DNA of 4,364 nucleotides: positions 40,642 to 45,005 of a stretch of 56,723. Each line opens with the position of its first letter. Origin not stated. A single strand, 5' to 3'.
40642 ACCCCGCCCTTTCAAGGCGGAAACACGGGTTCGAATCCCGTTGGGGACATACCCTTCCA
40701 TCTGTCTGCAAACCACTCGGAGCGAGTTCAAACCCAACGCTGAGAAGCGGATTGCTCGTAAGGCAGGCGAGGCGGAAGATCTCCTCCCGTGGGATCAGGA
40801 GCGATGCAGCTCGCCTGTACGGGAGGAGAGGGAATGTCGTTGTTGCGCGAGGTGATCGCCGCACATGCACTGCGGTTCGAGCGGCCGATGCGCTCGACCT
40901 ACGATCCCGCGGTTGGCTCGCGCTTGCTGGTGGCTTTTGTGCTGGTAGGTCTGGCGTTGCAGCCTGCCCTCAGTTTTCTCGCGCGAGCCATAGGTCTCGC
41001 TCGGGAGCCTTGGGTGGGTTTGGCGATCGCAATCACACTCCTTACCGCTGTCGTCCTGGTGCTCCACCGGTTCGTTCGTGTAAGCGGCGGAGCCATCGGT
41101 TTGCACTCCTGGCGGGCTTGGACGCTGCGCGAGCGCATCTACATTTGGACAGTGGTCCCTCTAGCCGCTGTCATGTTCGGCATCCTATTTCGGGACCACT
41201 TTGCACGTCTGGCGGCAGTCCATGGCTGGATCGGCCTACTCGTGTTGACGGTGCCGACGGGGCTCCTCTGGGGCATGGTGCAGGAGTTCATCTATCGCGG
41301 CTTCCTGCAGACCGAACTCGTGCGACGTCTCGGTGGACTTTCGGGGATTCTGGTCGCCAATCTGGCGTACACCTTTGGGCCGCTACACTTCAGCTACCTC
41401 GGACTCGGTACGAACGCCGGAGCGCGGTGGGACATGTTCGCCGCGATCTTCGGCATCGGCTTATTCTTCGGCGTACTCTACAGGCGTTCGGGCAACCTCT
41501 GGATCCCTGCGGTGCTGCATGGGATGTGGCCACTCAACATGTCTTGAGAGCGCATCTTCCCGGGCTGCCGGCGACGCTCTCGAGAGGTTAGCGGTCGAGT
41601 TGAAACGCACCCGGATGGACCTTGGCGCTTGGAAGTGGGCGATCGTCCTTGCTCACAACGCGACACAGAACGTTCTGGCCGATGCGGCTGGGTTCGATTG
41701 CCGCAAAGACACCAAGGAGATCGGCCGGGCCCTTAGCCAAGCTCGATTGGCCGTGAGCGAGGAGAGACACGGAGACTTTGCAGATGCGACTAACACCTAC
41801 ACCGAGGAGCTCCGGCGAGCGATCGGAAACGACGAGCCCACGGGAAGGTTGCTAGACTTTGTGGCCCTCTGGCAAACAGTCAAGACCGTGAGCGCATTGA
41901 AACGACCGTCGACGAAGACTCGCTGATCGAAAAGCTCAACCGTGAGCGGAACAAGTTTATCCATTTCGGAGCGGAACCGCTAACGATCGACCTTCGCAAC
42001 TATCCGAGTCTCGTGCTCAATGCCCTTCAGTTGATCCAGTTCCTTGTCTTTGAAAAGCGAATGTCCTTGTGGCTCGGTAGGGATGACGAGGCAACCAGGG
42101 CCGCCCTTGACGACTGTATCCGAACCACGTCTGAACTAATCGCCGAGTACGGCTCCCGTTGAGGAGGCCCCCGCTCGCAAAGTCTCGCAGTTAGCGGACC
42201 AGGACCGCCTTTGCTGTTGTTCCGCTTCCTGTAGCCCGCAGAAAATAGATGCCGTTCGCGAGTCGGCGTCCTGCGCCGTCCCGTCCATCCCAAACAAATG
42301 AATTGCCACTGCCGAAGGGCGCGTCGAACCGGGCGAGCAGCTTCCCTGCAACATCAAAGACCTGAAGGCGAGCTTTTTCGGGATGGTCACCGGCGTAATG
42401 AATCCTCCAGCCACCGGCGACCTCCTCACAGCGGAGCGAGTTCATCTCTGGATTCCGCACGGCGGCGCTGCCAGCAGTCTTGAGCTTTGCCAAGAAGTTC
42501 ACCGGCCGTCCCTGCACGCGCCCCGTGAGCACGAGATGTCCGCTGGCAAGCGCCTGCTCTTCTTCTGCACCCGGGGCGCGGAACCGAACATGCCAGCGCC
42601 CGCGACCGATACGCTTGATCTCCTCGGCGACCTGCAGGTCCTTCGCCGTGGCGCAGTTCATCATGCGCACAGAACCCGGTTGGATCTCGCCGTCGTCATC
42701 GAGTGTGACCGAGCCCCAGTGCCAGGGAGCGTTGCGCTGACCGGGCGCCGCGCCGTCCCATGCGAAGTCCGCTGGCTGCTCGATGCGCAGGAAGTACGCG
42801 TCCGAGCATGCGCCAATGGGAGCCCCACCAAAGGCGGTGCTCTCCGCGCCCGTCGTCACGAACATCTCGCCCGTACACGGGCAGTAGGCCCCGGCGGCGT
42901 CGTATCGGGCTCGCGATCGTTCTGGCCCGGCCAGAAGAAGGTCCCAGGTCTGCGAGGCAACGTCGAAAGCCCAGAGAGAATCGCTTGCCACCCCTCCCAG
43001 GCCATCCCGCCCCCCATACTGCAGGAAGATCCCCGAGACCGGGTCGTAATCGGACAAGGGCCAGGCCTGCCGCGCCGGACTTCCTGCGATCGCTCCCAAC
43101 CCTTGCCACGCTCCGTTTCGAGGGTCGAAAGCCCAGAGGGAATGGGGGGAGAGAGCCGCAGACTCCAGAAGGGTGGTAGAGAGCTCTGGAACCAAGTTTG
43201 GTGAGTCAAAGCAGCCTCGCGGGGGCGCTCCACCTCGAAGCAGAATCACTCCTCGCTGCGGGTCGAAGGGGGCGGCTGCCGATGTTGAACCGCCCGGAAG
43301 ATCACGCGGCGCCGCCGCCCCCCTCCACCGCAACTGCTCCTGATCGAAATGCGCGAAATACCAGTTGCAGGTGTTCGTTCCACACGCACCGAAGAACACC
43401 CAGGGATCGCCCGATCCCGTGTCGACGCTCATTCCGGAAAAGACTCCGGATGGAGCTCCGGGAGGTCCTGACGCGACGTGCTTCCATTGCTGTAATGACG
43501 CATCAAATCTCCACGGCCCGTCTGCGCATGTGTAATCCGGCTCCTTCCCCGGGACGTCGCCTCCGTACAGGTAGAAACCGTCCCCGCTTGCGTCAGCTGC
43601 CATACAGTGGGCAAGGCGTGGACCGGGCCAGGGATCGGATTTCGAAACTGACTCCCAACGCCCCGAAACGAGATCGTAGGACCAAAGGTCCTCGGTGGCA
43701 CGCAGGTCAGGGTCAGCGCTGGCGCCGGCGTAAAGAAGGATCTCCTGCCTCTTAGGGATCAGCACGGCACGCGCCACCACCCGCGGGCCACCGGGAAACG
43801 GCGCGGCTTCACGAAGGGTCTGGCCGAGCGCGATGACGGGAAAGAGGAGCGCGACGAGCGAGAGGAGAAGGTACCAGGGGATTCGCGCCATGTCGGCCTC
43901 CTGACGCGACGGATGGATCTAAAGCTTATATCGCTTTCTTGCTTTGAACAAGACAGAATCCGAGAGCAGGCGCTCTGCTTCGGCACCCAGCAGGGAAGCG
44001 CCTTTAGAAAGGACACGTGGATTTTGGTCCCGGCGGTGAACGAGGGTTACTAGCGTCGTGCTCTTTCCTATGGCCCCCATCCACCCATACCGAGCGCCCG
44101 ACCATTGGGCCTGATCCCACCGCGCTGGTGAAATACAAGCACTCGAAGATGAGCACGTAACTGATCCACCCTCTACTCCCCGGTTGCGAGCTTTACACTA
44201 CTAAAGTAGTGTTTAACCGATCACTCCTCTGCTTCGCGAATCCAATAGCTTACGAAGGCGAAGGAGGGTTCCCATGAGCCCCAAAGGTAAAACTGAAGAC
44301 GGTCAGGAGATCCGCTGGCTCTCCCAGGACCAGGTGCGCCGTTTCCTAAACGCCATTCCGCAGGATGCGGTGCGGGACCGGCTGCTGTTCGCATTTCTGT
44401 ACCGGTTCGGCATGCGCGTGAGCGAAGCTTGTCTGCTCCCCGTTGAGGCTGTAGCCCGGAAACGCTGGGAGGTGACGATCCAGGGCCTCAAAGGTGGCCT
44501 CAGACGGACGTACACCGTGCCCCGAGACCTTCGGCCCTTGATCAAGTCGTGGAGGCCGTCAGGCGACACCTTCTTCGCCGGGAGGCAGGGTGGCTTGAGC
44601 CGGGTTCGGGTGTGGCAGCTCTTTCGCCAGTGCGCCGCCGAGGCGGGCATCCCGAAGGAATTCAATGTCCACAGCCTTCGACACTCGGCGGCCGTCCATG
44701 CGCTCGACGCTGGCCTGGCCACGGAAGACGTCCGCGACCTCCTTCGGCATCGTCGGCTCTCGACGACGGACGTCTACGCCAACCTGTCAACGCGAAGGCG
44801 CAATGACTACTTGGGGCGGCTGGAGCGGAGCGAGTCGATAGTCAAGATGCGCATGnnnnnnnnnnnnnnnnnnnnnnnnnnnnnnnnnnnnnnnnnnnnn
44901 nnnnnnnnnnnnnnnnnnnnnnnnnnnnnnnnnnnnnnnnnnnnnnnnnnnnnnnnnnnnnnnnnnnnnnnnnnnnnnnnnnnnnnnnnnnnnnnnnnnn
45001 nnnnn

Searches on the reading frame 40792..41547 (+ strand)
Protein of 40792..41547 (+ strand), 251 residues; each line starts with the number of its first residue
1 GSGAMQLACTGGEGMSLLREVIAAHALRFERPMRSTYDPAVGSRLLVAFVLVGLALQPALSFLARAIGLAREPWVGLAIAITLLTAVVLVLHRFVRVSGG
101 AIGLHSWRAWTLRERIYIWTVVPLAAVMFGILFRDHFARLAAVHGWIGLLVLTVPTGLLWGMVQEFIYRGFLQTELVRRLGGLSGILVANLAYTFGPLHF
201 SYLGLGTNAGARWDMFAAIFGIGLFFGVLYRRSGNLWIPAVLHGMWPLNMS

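Call 45: search_protein_families(library=pfam, proteins=[window:40792-41547:+], max_evalue=0.01)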
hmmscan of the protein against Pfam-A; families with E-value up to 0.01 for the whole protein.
window:40792-41547:+ (251 aa): 1 family
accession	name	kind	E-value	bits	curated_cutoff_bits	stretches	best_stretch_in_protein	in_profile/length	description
PF02517.21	Rce1-like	-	2.4e-14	53.8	22.4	1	148-246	3-90/93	Type II CAAX prenyl endopeptidase Rce1-like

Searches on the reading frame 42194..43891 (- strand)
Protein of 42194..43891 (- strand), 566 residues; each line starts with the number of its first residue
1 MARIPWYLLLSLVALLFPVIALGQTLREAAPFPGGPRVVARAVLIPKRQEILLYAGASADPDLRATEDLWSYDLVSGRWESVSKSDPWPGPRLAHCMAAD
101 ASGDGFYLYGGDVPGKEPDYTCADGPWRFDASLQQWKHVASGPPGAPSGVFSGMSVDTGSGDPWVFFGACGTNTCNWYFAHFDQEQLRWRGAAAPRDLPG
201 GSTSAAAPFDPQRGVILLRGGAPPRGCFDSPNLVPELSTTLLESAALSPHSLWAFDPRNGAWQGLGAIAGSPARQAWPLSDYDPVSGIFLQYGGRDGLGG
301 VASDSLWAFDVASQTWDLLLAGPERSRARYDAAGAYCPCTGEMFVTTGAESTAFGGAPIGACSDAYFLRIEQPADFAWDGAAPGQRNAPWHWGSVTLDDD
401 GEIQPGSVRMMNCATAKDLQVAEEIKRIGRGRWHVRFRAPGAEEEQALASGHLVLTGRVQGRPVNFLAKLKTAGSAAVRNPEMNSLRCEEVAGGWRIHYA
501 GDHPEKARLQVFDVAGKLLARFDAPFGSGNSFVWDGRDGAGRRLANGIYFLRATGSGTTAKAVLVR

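Call 45: search_protein_families(library=pfam, proteins=[window:42194-43891:-], max_evalue=0.01)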
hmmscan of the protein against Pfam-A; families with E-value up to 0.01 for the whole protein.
window:42194-43891:- (566 aa): 9 families
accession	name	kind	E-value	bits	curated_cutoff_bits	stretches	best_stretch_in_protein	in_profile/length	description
PF24681.1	Kelch_KLHDC2_KLHL20_DRC7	-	9.1e-19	68.1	50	1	36-206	50-208/221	KLHDC2/KLHL20/DRC7 Kelch-repeats domain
PF24981.1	Beta-prop_ATRN-LZTR1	-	5.1e-17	62.5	50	1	64-223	12-169/289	Attractin/LZTR1 beta-propeller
PF13415.12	Kelch_3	-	2.6e-11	43.8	22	1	50-100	3-48/48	Galactose oxidase, central domain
PF13418.12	Kelch_4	-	4.7e-11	42.9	21.6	1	36-85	1-45/49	Galactose oxidase, central domain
PF01344.31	Kelch_1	-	1.1e-08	34.9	20.1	0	292-317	17-40/46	Kelch motif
PF13964.12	Kelch_6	-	5.2e-08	33.1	25.3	0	53-83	16-44/50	Kelch motif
PF13860.13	FlgD_ig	-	2e-07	31.3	27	1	505-556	23-76/79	FlgD Ig-like domain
PF13854.13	Kelch_HCF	-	0.0034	17.1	113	0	50-121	202-267/345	Host cell factor, Kelch-repeats domain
PF24996.1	NANM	-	0.0097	15.2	45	0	71-181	33-136/350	N-acetylneuraminate epimerase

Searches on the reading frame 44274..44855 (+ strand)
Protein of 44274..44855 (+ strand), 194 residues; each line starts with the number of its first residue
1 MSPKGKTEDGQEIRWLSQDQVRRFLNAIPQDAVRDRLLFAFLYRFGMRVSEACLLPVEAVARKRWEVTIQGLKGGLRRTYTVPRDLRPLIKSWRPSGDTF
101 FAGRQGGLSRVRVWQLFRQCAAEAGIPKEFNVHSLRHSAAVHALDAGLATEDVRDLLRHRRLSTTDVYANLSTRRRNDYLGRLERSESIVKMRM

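Call 45: search_protein_families(library=pfam, proteins=[window:44274-44855:+], max_evalue=0.01)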
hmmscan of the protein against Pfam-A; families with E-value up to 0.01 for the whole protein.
window:44274-44855:+ (194 aa): 1 family
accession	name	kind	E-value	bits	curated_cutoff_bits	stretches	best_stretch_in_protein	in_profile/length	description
PF00589.27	Phage_integrase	-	5.8e-27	95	27.1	1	14-173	1-170/172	Phage integrase family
